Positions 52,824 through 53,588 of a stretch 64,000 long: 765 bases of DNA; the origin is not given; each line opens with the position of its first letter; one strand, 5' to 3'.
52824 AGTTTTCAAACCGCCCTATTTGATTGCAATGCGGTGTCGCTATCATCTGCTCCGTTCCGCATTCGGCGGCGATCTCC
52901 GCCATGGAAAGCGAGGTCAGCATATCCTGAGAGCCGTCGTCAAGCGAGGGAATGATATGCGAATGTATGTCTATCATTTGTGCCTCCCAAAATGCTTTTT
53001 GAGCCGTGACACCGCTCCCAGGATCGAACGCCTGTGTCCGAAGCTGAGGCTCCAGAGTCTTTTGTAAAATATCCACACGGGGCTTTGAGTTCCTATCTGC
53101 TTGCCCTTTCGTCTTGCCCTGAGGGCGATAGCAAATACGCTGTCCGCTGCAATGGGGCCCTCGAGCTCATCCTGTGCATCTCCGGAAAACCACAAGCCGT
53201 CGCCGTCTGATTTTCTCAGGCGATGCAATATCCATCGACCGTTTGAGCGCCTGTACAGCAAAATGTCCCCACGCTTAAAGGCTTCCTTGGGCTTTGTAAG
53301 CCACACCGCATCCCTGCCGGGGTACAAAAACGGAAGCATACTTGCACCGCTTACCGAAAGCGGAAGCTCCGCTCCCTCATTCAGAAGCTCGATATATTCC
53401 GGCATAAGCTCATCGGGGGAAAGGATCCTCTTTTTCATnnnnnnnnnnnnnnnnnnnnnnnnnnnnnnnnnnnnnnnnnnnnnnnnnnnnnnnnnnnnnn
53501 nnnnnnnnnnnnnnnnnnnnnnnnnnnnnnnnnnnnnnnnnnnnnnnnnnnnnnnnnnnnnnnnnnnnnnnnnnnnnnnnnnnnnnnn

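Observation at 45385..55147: Capsule-type regulatory and sugar-precursor genes fused into one operon with an ABC exporter and an S24-like peptidase, but no glycosyltransferase, flippase or polymerase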

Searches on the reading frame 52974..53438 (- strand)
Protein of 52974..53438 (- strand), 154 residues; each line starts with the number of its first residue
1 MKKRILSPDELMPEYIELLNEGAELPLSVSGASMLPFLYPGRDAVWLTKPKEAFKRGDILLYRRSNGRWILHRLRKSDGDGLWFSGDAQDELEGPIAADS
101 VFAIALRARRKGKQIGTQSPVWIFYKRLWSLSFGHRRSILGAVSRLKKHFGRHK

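Call 5: search_protein_families(library=pfam, proteins=[window:52974-53438:-], max_evalue=0.01)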
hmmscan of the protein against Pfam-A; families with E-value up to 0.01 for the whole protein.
window:52974-53438:- (154 aa): 0 families

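Call 6: search_protein_families(library=ncbifam, proteins=[window:52974-53438:-], max_evalue=0.01)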
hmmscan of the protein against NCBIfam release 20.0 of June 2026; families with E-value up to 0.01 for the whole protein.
window:52974-53438:- (154 aa): 1 family
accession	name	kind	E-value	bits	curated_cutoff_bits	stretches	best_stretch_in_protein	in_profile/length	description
TIGR02228.1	sigpep_I_arch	equivalog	0.00017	21.5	51.85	1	27-77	34-85/158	signal peptidase I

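Call 7: find_encoding_contigs(protein=window:52974-53438:-, flank=10000, max_places=8)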
Protein window:52974-53438:- (154 aa): 16 contigs read that carry it; 8 places shown.
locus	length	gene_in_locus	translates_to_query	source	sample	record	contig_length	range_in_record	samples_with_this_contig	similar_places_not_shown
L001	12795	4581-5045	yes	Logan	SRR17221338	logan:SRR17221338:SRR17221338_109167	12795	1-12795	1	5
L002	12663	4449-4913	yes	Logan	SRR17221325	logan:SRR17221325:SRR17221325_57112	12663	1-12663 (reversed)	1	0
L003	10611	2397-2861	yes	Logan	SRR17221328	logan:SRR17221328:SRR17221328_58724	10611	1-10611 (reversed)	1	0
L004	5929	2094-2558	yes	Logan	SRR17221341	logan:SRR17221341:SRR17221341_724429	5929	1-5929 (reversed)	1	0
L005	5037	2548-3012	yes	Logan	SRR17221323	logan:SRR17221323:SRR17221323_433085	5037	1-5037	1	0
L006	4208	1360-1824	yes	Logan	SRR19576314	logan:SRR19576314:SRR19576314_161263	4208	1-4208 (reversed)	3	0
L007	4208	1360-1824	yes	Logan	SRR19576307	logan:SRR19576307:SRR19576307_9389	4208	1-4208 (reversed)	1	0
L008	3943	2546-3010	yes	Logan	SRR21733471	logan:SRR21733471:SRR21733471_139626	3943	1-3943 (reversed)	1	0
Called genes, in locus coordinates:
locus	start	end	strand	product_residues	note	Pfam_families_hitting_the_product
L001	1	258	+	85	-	?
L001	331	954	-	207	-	PF01066:CDP-OH_P_transf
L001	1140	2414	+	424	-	PF03313:SDH_alpha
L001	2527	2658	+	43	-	-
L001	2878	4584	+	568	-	PF00664:ABC_membrane, PF02463:SMC_N (weak), PF00005:ABC_tran, PF13245:AAA_19 (weak)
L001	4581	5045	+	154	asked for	-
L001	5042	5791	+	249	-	PF19567:CpsB_CapC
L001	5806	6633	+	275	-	PF16403:Bact_surface_Ig-like (faint)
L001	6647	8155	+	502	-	PF02706:Wzz, PF01656:CbiA (weak), PF10609:ParA, PF13614:AAA_31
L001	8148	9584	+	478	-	PF10609:ParA, PF13614:AAA_31, PF01656:CbiA, PF06564:CBP_BcsQ (weak), PF09140:MipZ (weak)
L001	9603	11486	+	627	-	PF13727:CoA_binding_3, PF01073:3Beta_HSD, PF01370:Epimerase, PF02719:Polysacc_synt_2, PF04321:RmlD_sub_bind, PF16363:GDP_Man_Dehyd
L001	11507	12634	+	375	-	PF01041:DegT_DnrJ_EryC1, PF00155:Aminotran_1_2 (weak)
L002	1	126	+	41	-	?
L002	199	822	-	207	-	PF01066:CDP-OH_P_transf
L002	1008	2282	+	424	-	PF03313:SDH_alpha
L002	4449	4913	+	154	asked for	-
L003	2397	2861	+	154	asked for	-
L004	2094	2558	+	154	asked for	-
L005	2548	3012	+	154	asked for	-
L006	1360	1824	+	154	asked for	-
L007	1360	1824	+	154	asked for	-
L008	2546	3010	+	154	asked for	-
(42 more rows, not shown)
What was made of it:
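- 52228..52977 (-): CpsB-type PHP phosphotyrosine phosphatase (249 aa from the ATG at 52977). The 249-aa gene call is the same in independent contigs (call 7).
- The same eight-gene order occurs in independent metagenome contigs (call 7).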

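Call 14: find_homologous_proteins(query=window:52974-53438:-, max_evalue=0.001)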
Query window:52974-53438:- (154 aa): 19 proteins with E <= 0.001 among 105 candidates.
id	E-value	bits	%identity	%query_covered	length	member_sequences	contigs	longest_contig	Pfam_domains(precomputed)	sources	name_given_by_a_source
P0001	1.8e-98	344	100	100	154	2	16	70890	-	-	-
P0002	1.1e-58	215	66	100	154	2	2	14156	-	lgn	-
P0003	3.6e-57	210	63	100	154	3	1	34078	-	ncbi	-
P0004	2.9e-56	207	62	100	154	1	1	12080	-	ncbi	-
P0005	2.7e-54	201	62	100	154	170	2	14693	-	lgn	-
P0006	6.3e-54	200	61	100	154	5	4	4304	-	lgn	-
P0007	2.1e-50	188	56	97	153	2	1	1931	-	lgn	-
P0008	1.1e-49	186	57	99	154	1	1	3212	-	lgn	-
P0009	2.1e-47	178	56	97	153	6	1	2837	-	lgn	-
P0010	2.9e-46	175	55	98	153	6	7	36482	-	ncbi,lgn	-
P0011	9.0e-42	160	51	95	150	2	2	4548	-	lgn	-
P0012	1.5e-41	159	51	97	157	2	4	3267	PF00717.29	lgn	-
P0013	1.1e-39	153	49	97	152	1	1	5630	-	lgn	-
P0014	2.7e-35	139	48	88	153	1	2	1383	-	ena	-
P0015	2.1e-31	126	48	91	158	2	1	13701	-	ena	-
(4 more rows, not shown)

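Call 16: find_related_loci(query=A1, collection=genome_contigs, flank=10000)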
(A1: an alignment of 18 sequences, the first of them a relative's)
Query A1 (154 aa) in genome_contigs; peptide patterns used: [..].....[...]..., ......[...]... (x = any residue, [..] = any of these).
160 stretches matched a pattern; 111 encode a relative of the query (tblastn E <= 1e-3); the best 80 are kept; 80 distinct loci.
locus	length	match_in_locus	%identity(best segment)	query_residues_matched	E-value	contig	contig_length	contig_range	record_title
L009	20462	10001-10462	63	1-154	7e-63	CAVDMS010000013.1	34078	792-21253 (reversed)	Bacteroidaceae bacterium isolate H07670-L1_cleanbin_000018 genome assembly, contig: Spades_H07670-L1_contig_561, whole g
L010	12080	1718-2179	62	1-154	1e-61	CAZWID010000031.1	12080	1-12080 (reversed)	MAG TPA_asm: uncultured Oscillospiraceae bacterium isolate SRP225648_co1_52 genome assembly, contig: NODE_13427_length_1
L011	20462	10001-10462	60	1-154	3e-59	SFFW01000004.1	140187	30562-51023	MAG: Clostridiales bacterium isolate W0P44.015 Contig35, whole genome shotgun sequence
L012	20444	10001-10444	55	3-153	2e-51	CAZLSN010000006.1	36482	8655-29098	MAG TPA_asm: uncultured Oscillospiraceae bacterium isolate SRP350583_co2_329 genome assembly, contig: NODE_1450_length_3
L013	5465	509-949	56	2-148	2e-51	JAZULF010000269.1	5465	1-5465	MAG: Oscillospiraceae bacterium isolate T1900045247_TH20190017.MAGScoT_cleanbin_000072 SGB_5667_k141_1743464, whole geno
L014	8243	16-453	56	2-147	3e-51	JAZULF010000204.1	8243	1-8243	MAG: Oscillospiraceae bacterium isolate T1900045247_TH20190017.MAGScoT_cleanbin_000072 SGB_5667_k141_3283163, whole geno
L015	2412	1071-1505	56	2-146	2e-51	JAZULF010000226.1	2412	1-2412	MAG: Oscillospiraceae bacterium isolate T1900045247_TH20190017.MAGScoT_cleanbin_000072 SGB_5667_k141_1248086, whole geno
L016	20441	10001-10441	56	2-148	7e-51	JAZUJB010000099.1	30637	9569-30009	MAG: Oscillospiraceae bacterium isolate T1900045260_TH20190030.MAGScoT_cleanbin_000031 SGB_5816_k141_1657590, whole geno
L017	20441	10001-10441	55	1-147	8e-48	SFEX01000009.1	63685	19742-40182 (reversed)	MAG: Clostridiales bacterium isolate W0P37.007 Contig135, whole genome shotgun sequence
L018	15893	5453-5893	51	1-147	2e-44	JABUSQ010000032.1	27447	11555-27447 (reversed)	MAG: Oscillospiraceae bacterium isolate MAG17 c_000000000464, whole genome shotgun sequence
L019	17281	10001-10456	49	2-153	2e-42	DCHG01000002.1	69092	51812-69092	MAG TPA_asm: Clostridiales bacterium UBA1758 UBA1758_contig_46513, whole genome shotgun sequence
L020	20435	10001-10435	50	3-147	6e-41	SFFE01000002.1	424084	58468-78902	MAG: Clostridiales bacterium isolate W0P39.002 Contig3, whole genome shotgun sequence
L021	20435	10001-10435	52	3-147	1e-46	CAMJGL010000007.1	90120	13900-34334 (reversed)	MAG: uncultured Clostridia bacterium isolate SRR14812370_bin.32_metaWRAP_v1.3_MAG genome assembly, contig: ERZ12298802.2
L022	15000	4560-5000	48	3-149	2e-40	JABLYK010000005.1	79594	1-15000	MAG: Oscillospiraceae bacterium isolate SQ_MAG_9 NODE_293_length_79594_cov_17.472271, whole genome shotgun sequence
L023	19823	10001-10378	43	4-129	9e-37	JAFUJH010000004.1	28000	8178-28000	MAG: Ruminococcus sp. isolate RGIG4546 Roe_deer_Rectum-2__c2912, whole genome shotgun sequence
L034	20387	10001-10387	47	1-129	3e-33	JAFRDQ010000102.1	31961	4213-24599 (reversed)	MAG: Oscillospiraceae bacterium isolate RGIG2400 Goat_Ileum-4__c237127, whole genome shotgun sequence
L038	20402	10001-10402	44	1-134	5e-32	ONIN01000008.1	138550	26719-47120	uncultured Clostridiales bacterium isolate RUG342 genome assembly, contig: scaffold_87, whole genome shotgun sequence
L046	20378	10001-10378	40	4-129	7e-30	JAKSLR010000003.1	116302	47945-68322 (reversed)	MAG: Bacteroidaceae bacterium isolate Horse_feces104 MAG104_3, whole genome shotgun sequence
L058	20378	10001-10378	40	2-127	2e-28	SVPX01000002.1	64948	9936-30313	MAG: Oscillospiraceae bacterium isolate SIG602 NODE_10693_length_64948_cov_1.414110, whole genome shotgun sequence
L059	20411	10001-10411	40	6-141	2e-28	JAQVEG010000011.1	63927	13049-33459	MAG: Anaerostipes sp. isolate STE_13 NODE_725_length_63927_cov_25.427038_Sandtown_E, whole genome shotgun sequence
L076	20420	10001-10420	42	1-140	1e-22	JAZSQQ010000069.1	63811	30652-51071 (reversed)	MAG: Acutalibacteraceae bacterium isolate T1900044542_TS20190008.MAGScoT_cleanbin_000004 SGB_77_k141_1950814, whole geno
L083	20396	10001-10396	39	1-131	4e-21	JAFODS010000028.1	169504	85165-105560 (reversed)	MAG: Clostridia bacterium isolate RGIG374 Dairy_cattle_Colon-4__c214293, whole genome shotgun sequence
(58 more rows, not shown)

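Call 24: search_protein_families(library=pfam, proteins=[L046:9154-10017:+, L038:10471-10743:+, L023:5020-6225:+, L058:14504-15619:-, L076:8955-9239:+, L059:3007-3795:+, L034:17360-18427:+, L083:12936-13640:+, L023:17304-18017:+], max_evalue=0.01)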
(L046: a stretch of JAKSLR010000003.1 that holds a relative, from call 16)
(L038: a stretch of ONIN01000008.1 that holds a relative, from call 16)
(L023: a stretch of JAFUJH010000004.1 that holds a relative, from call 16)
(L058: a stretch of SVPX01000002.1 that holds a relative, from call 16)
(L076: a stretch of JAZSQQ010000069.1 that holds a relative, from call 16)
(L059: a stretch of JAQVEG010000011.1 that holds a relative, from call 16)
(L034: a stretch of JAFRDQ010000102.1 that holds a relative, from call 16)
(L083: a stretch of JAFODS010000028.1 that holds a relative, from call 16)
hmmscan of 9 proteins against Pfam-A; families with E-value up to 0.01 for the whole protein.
L046:9154-10017:+ (287 aa): 0 families

L038:10471-10743:+ (90 aa): 2 families
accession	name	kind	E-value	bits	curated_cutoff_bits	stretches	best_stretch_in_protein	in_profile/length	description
PF05402.18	PqqD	-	1.1e-16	61.3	23.4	1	18-87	2-66/67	Coenzyme PQQ synthesis protein D (PqqD)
PF16007.11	DUF4777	-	0.0013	19.4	34.4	1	46-81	15-50/66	Domain of unknown function (DUF4777)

L023:5020-6225:+ (401 aa): 2 families
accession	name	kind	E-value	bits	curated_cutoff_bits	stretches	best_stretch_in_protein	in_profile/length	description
PF14907.12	NTP_transf_5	-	1.3e-43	149.9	31.2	1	28-274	3-249/249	Uncharacterised nucleotidyltransferase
PF09970.15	DUF2204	-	0.0079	16.3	20.3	0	80-211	3-127/181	Nucleotidyl transferase of unknown function (DUF2204)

L058:14504-15619:- (371 aa): 2 families
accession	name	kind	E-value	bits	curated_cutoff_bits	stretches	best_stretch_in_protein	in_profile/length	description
PF04055.27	Radical_SAM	-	1.1e-21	78.2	29.5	1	29-188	2-165/166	Radical SAM superfamily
PF13353.11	Fer4_12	-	0.0067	17.2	22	1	33-90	14-67/137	4Fe-4S single cluster domain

L076:8955-9239:+ (94 aa): 0 families

L059:3007-3795:+ (262 aa): 1 family
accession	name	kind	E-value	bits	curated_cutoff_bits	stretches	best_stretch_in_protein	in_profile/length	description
PF04203.18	Sortase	-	7.5e-17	61.7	26.6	1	88-256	1-124/125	Sortase domain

L034:17360-18427:+ (355 aa): 1 family
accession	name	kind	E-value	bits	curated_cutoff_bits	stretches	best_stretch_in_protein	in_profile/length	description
PF03816.19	LytR_cpsA_psr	-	6.3e-18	65.8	24.6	1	118-270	2-148/150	LytR_cpsA_psr family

L083:12936-13640:+ (234 aa): 1 family
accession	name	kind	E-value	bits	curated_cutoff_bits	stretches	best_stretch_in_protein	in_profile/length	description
PF02397.22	Bac_transf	-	1.5e-61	207.5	27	1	15-190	1-178/179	Bacterial sugar transferase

L023:17304-18017:+ (237 aa): 0 families

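Call 25: search_protein_families(library=ncbifam, proteins=[L046:9154-10017:+, L038:10471-10743:+, L023:5020-6225:+, L058:14504-15619:-, L076:8955-9239:+, L059:3007-3795:+, L034:17360-18427:+, L083:12936-13640:+, L023:17304-18017:+], max_evalue=0.01)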
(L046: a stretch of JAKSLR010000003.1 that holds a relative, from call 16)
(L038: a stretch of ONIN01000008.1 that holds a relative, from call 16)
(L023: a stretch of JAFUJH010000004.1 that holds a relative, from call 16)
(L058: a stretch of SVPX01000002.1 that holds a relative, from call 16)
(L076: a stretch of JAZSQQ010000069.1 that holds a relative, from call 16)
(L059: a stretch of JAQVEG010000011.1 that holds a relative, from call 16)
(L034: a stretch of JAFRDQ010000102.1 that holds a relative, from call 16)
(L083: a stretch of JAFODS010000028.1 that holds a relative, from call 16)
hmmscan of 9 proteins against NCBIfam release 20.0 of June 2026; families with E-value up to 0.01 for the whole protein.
L046:9154-10017:+ (287 aa): 3 families
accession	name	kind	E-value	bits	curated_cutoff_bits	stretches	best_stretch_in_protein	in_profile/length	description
TIGR04249.1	SCM_chp_ScmC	equivalog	8.5e-09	35.2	125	1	87-243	83-243/292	SynChlorMet cassette protein ScmC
TIGR04352.1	HprK_rel_A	equivalog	3.5e-05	23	200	1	126-157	93-124/280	HprK-related kinase A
TIGR04355.1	HprK_rel_B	hypoth_equivalog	0.00055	19.2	200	1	122-190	137-203/351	HprK-related kinase B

L038:10471-10743:+ (90 aa): 5 families
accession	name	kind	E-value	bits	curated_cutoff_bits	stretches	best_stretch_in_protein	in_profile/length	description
NF033536.1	lasso_PqqD_Bac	exception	9.5e-10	38.5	80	1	5-84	8-82/88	lasso peptide biosynthesis PqqD family chaperone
NF033530.1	lasso_PqqD_Strm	exception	1.5e-07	31.6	70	1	35-86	25-76/78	lasso peptide biosynthesis PqqD family chaperone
TIGR04302.1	geo_PqqD_fam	equivalog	2.8e-06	27.7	100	1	33-87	46-99/102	GeoRSP system PqqD family peptide chaperone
NF050069.2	PqqD_rel_WgkC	exception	8e-05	22.6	110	1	34-83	32-81/103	PqqD family peptide maturation chaperone WgkC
TIGR04353.1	PqqD_rel_X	equivalog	0.0013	19.6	35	1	36-86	18-71/74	HPr-rel-A system PqqD family peptide chaperone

L023:5020-6225:+ (401 aa): 0 families

L058:14504-15619:- (371 aa): 62 families (the best 25 are shown)
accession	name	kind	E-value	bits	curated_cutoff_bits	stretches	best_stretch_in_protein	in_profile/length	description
TIGR04545.1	rSAM_ahbD_hemeb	equivalog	2.9e-29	102.6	500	2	28-210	4-182/339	heme b synthase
TIGR04055.1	rSAM_NirJ2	equivalog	1.6e-25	90.3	500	1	30-342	6-314/326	putative heme d1 biosynthesis radical SAM protein NirJ2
NF045574.1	sacti_mat_StsB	exception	2.8e-20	72.6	625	1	29-353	101-416/466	StsB family radical SAM/SPASM domain sactipeptide maturase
TIGR03962.1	mycofact_rSAM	equivalog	4.2e-20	72.2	265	1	23-351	11-331/339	mycofactocin radical SAM maturase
TIGR02668.1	moaA_archaeal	equivalog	4.3e-20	71.9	325.25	1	29-202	15-187/303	GTP 3',8-cyclase MoaA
TIGR02666.1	moaA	equivalog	5.9e-20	71.5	284.05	1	30-199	16-190/336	GTP 3',8-cyclase MoaA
TIGR04053.2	TIGR04053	equivalog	2.1e-19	70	395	1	23-229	7-207/366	TIGR04053 family radical SAM/SPASM domain-containing protein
TIGR02109.1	PQQ_syn_pqqE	equivalog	4.5e-18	65.3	381.35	1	21-368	4-347/358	pyrroloquinoline quinone biosynthesis protein PqqE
TIGR04250.1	SCM_rSAM_ScmE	equivalog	1.1e-17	63.9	400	1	28-187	7-163/358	SynChlorMet cassette radical SAM/SPASM protein ScmE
TIGR04303.1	GeoRSP_rSAM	equivalog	2.7e-17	63.4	400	1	31-351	12-324/325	GeoRSP system radical SAM/SPASM protein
TIGR04546.1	rSAM_ahbC_deAc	equivalog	1e-16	60.7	650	1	23-181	39-192/390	12,18-didecarboxysiroheme deacetylase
NF050035.1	rSAM_WgK_link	exception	1.3e-16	60.6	650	1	30-210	15-191/367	radical SAM/SPASM peptide maturase WgkB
TIGR04347.1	pseudo_SAM_Halo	equivalog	2.2e-16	60.1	525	1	27-185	41-195/390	TIGR04347 family pseudo-SAM/SPASM protein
TIGR04051.1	rSAM_NirJ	equivalog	2.9e-16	59.4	515.45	1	27-186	5-160/354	heme d1 biosynthesis radical SAM protein NirJ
NF045646.2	rSAM_Se_TrsS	equivalog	3.7e-15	55.4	490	1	26-197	88-259/441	radical SAM (seleno)protein TrsS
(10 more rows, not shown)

L076:8955-9239:+ (94 aa): 0 families

L059:3007-3795:+ (262 aa): 5 families
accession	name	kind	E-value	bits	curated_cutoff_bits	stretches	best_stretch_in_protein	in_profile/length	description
TIGR03064.1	sortase_srtB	equivalog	4.9e-55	186.4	153.75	1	4-250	2-233/235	class B sortase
NF040525.1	SrtB_LPKTxSAVK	exception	1e-27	96.7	200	1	67-242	48-224/261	class B sortase, LPKTxAVK-specific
NF033747.1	class_E_sortase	subfamily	0.0015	18.4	160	1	137-259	113-208/211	class E sortase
NF058671.1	sortase_SrtD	exception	0.0038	16.9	140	0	224-254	151-185/187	class D sortase, LPxTATN-specific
NF011801.0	PRK15266.1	equivalog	0.0041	17.2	219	1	138-193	64-122/143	subtilase cytotoxin subunit B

L034:17360-18427:+ (355 aa): 4 families
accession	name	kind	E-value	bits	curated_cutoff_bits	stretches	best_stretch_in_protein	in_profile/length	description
NF006897.1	PRK09379.1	equivalog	1e-16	61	441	1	28-327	4-273/298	polyisoprenyl-teichoic acid--peptidoglycan teichoic acid transferase TagU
NF047591.1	ligase_LytR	equivalog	4.5e-16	59.1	450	1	88-301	54-266/336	glycopolymer--peptidoglycan transferase LytR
TIGR00350.1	lytR_cpsA_psr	domain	4.3e-13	49.8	62.3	1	117-270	2-150/152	LCP family glycopolymer transferase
NF051849.1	LCP_trans_Cps2A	equivalog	2.5e-09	36.9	650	1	110-333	233-443/477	LCP family glycopolymer transferase CpsA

L083:12936-13640:+ (234 aa): 10 families
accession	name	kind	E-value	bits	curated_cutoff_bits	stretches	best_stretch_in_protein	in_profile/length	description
TIGR03025.1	EPS_sugtrans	subfamily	1.1e-68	232.5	295.55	1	10-192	253-441/445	exopolysaccharide biosynthesis polyprenyl glycosylphosphotransferase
TIGR03023.1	WcaJ_sugtrans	equivalog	1.2e-58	199.5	410.75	1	10-192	258-449/453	undecaprenyl-phosphate glucose phosphotransferase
TIGR03022.1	WbaP_sugtrans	subfamily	1.5e-48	166.2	403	2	82-192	343-452/456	undecaprenyl-phosphate galactose phosphotransferase WbaP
TIGR03013.1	EpsB_2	subfamily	2.9e-43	148.6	393.35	1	11-187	251-434/443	TIGR03013 family XrtA/PEP-CTERM system glycosyltransferase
NF052601.1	undeca_RfbP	equivalog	3e-43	147.8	330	2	82-189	129-235/244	undecaprenyl-phosphate galactose phosphotransferase family protein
NF041877.1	EPS_EpsZ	equivalog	1.4e-38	132.7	800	1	11-189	262-452/459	exopolysaccharide biosynthesis polyisoprenyl-phosphate hexose-1-phosphate transferase EpsZ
NF007518.0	PRK10124.1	equivalog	2e-38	132.3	684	1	11-190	270-458/464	undecaprenyl-phosphate glucose phosphotransferase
NF050817.1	PolSacchBiosHfsE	equivalog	3.2e-34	118.4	750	1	12-192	269-462/467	polysaccharide biosynthesis protein HfsE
NF011751.0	PRK15204.1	equivalog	8.9e-32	110.3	907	1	11-192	276-472/476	undecaprenyl-phosphate galactose phosphotransferase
NF045514.1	glycotran_HepC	equivalog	2.8e-24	85.6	140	1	12-128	114-218/220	heterocyst development glycosyltransferase HepC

L023:17304-18017:+ (237 aa): 1 family
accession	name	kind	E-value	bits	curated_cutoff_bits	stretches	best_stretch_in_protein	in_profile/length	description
NF038353.1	FxLYD_dom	domain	0.00018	21.3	23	1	172-216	9-51/71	FxLYD domain-containing protein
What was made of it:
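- Family identities of the neighbours: calls 24 and 25.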

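Call 35: search_solved_structures(query=A1, max_evalue=10, show_alignments=3)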
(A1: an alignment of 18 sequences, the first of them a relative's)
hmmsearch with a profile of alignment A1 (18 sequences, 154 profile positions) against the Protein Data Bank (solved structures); distinct sequences matched with E-value up to 10: 15.
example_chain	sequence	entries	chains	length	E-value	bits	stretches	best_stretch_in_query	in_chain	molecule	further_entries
7p2p_A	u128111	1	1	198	0.0036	20.1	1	16-80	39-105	Signal peptidase complex catalytic subunit SEC11A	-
9rjb_A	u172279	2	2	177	0.013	18.3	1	16-80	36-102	Signal peptidase complex catalytic subunit SEC11A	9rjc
7p2q_A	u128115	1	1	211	0.015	18.1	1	11-80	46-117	Signal peptidase complex catalytic subunit SEC11C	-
4wvh_A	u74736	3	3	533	0.068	16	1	21-90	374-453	Maltose-binding periplasmic protein,Signal peptidase IB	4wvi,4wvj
3mcu_A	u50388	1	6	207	0.094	15.5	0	9-30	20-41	Dipicolinate synthase, B chain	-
4wvg_A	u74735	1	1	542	0.39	13.5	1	21-90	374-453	Maltose-binding periplasmic protein,Signal peptidase IB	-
6a2r_A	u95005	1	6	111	0.49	13.2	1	10-111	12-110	LexA repressor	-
4fdy_A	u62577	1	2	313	0.5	13.2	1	50-87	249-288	Similar to lipoprotein, NLP/P60 family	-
6a2q_A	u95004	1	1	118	0.55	13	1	10-111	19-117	LexA repressor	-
6a2t_A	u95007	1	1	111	0.78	12.5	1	10-110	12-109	LexA repressor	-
6ghu_B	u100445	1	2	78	0.82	12.5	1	41-77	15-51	Type II secretion system protein L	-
5n7l_A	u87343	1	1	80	0.86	12.4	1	41-77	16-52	Type II secretion system protein L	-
9if7_2H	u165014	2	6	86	0.95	12.3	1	68-106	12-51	Small nuclear ribonucleoprotein E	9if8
9ubf_A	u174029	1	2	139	1.1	12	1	52-87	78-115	Cell wall hydrolase Tn916-like,CTn7-Orf16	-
4me8_A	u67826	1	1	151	1.2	11.9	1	29-84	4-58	Signal peptidase I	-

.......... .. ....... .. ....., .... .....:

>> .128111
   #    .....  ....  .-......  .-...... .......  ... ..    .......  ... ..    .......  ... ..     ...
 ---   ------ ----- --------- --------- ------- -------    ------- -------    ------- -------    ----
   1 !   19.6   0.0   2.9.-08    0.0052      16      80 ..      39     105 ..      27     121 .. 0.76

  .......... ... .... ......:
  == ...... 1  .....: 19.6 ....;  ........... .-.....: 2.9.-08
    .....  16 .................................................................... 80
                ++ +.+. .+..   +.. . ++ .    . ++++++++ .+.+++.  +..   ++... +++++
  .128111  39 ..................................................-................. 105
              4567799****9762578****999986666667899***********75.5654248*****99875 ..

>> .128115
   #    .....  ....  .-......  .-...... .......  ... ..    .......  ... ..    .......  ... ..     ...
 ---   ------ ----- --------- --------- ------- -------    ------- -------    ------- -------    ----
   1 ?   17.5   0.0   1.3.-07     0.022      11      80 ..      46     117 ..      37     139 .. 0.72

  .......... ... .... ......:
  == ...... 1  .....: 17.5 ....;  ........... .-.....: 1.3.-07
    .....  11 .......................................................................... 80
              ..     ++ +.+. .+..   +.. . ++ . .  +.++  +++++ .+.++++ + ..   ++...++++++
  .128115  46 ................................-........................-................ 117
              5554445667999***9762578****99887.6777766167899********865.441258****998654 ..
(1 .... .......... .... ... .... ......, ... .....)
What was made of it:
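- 52974..53438 (-): Soluble 154-aa clan-SF peptidase with Sec11/SipW-type motifs (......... Ser33, LHR His72, GDAQD) and two C-terminal amphipathic helices. It overlaps both neighbouring genes by 4 nt. Best PDB profile hit SEC11A, E 0.0036, aligning the Ser and His motifs (call 35).
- On S26B signal peptidase (Sec11/SipW): They align to the SEC11A motifs (call 35).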
